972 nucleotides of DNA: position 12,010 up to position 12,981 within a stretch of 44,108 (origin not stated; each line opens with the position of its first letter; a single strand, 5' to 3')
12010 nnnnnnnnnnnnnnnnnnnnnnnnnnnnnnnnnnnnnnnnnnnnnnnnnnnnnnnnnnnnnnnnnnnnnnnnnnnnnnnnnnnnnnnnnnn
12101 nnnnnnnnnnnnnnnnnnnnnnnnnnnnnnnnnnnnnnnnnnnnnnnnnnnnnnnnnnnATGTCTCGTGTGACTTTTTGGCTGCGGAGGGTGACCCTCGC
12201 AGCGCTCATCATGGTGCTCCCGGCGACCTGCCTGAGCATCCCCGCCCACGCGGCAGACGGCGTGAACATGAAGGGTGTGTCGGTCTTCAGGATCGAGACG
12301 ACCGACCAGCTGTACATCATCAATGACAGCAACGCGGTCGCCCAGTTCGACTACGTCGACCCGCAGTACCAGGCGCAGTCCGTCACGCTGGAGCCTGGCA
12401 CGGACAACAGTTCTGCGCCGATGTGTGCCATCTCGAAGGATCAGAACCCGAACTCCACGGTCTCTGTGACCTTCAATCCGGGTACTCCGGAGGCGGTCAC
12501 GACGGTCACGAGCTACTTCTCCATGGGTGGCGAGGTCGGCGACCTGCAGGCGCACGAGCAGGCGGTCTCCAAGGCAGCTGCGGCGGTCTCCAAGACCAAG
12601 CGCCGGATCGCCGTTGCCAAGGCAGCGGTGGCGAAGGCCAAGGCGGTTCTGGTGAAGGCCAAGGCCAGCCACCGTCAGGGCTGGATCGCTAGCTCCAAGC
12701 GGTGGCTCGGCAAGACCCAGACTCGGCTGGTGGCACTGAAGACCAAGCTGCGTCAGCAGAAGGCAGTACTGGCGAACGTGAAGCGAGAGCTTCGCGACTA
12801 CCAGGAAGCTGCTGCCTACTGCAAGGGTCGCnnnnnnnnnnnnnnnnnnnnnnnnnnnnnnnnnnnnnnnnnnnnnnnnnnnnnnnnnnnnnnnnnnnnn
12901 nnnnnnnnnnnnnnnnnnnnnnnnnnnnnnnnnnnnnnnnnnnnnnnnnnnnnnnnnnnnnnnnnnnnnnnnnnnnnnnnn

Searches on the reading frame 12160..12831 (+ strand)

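Call 53: search_protein_families(library=pfam, proteins=[window:12160-12831:+], max_evalue=1)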
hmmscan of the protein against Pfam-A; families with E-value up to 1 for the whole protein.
window:12160-12831:+ (224 aa): 2 families
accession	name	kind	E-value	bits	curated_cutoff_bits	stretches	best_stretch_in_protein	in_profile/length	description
PF02050.21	FliJ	-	0.05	14.3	28.4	0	123-171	41-89/123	Flagellar FliJ protein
PF23735.1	KIF9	-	0.15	12.6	31.9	1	130-223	28-121/140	Kinesin-like protein KIF9 domain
